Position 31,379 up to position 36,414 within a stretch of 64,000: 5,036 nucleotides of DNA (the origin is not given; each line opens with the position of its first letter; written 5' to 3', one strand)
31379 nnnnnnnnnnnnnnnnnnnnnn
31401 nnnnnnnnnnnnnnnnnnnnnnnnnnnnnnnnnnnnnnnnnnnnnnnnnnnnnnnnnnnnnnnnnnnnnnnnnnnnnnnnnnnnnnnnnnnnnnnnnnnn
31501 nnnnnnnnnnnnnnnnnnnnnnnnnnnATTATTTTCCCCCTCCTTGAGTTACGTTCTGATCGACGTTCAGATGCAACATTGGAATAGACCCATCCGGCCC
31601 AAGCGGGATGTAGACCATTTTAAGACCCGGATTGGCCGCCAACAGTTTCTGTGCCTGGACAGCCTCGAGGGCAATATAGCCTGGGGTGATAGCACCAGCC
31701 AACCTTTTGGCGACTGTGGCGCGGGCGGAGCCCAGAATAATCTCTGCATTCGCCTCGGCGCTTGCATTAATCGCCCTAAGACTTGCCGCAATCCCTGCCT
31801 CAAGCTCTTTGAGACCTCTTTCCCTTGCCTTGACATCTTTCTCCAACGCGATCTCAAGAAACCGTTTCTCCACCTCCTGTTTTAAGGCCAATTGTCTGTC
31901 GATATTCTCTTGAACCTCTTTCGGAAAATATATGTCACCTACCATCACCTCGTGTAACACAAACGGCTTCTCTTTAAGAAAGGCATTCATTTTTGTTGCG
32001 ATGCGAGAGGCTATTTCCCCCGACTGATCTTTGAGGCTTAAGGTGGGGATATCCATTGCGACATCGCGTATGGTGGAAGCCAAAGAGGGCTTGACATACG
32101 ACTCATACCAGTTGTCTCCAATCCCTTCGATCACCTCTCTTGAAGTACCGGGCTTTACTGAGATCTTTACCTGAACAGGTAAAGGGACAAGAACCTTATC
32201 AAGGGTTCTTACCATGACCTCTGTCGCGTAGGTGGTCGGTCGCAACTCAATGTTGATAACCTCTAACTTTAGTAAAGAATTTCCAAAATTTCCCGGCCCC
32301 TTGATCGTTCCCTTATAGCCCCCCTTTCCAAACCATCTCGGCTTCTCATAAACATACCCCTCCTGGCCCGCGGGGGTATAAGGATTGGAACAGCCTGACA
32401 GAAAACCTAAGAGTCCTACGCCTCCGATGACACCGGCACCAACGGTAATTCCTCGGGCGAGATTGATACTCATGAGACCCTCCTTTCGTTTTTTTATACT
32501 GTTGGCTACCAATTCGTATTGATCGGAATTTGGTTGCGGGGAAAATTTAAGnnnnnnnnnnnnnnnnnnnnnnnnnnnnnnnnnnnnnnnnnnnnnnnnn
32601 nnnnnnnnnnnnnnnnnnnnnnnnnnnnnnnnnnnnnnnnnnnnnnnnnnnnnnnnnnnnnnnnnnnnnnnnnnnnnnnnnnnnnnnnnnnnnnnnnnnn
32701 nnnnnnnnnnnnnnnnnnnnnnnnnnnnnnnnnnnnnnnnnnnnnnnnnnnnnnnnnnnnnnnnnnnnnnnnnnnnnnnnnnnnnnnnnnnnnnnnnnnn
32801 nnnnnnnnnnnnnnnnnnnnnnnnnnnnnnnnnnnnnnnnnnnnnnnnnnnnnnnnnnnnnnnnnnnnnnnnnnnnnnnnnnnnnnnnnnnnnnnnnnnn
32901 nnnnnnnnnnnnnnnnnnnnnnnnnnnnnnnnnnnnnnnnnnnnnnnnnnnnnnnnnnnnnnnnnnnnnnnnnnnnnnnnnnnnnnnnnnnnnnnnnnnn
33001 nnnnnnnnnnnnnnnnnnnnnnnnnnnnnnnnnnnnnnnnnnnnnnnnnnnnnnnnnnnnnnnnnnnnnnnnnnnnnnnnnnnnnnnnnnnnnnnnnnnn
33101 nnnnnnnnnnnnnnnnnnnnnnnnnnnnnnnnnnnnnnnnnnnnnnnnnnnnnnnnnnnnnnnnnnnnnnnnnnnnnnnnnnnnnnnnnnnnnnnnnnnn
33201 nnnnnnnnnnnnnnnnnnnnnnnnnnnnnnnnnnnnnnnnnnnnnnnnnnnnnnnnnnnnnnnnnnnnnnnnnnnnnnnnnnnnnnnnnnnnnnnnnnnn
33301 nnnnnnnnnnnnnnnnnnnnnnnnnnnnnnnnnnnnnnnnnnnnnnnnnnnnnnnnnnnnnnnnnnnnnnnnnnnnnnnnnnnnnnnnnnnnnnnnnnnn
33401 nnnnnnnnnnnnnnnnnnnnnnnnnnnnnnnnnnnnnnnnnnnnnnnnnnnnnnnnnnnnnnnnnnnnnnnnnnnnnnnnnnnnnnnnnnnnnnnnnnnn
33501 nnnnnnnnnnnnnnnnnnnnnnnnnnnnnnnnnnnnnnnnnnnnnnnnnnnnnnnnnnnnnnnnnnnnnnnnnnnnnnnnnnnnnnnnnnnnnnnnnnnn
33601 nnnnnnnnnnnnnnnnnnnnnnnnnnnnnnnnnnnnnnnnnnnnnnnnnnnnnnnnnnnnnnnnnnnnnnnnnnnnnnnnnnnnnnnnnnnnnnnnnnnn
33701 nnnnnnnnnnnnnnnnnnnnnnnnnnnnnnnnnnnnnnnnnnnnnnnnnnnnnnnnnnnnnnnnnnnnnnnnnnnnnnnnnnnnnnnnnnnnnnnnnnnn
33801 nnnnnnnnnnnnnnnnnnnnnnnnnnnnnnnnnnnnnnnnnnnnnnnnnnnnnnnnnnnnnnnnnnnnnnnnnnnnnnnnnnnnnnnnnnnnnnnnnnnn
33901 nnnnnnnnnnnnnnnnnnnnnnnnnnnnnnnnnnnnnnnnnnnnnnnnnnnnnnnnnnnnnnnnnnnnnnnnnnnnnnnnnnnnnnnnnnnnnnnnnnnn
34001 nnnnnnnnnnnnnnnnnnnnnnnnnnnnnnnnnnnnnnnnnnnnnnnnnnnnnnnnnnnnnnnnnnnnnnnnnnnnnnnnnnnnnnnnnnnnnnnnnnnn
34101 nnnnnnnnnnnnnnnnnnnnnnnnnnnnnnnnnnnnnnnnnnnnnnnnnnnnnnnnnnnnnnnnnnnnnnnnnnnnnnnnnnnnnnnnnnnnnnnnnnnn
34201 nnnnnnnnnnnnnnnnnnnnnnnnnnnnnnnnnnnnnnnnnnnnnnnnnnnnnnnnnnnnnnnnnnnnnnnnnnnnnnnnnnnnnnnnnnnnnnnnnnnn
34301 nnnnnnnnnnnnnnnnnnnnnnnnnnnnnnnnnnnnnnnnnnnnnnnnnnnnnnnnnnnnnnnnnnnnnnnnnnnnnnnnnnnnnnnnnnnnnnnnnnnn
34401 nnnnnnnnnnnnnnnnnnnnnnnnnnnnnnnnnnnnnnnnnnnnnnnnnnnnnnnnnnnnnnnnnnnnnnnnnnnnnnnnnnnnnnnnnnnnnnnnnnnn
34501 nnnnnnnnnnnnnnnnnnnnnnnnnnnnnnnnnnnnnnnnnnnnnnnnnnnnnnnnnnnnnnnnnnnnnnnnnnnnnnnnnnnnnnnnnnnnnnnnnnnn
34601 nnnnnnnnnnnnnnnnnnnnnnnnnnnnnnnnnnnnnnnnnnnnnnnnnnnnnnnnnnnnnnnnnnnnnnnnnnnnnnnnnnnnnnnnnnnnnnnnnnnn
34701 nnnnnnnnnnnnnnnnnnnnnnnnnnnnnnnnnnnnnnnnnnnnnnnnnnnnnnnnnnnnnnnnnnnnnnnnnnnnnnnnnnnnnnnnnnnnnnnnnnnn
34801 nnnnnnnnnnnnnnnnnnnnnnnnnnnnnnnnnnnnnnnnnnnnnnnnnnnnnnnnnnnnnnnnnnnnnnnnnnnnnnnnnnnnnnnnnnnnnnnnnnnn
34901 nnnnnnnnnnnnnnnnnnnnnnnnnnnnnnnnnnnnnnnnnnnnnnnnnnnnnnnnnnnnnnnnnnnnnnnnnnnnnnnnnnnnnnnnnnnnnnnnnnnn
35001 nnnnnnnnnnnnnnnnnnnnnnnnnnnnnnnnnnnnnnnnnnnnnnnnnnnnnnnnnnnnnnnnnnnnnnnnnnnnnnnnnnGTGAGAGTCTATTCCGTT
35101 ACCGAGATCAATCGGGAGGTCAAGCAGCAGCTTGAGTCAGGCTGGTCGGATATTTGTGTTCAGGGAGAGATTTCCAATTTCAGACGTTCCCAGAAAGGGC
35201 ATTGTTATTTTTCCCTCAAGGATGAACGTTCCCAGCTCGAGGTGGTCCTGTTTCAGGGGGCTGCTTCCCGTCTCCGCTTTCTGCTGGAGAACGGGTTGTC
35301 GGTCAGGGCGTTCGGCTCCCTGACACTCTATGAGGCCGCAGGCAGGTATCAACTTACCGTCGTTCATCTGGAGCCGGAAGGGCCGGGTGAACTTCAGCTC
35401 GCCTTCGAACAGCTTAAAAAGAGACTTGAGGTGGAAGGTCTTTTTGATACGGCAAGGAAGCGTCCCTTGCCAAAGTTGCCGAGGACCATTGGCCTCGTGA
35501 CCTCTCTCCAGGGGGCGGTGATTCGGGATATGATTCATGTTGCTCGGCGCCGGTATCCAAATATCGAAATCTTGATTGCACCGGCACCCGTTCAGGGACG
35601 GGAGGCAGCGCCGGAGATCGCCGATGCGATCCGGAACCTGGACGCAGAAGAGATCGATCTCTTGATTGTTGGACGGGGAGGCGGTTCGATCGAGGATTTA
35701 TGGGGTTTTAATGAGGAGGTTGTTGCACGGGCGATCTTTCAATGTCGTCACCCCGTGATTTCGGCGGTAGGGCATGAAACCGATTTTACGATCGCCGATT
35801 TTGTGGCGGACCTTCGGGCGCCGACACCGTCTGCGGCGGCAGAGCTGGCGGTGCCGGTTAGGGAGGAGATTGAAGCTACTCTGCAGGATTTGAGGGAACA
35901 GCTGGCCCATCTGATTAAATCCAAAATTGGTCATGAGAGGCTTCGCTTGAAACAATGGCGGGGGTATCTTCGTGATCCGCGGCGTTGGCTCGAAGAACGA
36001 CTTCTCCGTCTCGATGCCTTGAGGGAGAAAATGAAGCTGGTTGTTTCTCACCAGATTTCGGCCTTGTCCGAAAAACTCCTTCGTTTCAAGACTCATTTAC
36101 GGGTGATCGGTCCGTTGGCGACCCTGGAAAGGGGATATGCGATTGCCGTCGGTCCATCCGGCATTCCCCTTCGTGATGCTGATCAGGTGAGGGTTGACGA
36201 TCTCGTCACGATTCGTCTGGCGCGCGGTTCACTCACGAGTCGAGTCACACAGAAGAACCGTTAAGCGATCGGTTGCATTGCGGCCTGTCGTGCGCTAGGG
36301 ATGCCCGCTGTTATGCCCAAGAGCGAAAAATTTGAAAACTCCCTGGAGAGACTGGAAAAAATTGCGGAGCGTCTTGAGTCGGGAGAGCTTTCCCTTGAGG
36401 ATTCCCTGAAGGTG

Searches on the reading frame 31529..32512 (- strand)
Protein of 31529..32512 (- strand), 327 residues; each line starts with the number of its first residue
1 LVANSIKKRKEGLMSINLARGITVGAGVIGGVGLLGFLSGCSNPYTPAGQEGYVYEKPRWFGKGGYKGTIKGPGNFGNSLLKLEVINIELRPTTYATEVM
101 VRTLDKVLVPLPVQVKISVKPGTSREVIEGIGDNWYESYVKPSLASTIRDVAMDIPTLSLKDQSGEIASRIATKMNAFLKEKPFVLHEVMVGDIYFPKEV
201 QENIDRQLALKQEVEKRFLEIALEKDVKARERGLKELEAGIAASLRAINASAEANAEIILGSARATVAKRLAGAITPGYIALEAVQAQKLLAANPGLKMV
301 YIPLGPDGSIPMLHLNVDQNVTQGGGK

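Call 98: search_protein_families(library=pfam, proteins=[window:31529-32512:-], max_evalue=0.000001)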
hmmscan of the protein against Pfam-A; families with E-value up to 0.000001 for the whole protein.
window:31529-32512:- (327 aa): 1 family
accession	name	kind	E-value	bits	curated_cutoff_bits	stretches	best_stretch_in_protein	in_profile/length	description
PF01145.31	Band_7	-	1.1e-15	58.5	23.6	1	49-215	6-166/176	SPFH domain / Band 7 family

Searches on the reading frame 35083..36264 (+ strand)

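Call 98: search_protein_families(library=pfam, proteins=[window:35083-36264:+], max_evalue=0.000001)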
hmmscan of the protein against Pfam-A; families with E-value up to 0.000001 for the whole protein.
window:35083-36264:+ (393 aa): 3 families
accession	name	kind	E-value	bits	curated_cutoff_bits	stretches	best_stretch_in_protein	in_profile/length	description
PF02601.20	Exonuc_VII_L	-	1.2e-91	308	35.9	2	120-339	1-221/315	Exonuclease VII, large subunit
PF13742.12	tRNA_anti_2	-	3.3e-28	98.2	27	1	4-96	1-94/95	OB-fold nucleic acid binding domain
PF01336.31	tRNA_anti-codon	-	1.6e-12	47.6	27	1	25-97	2-73/75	OB-fold nucleic acid binding domain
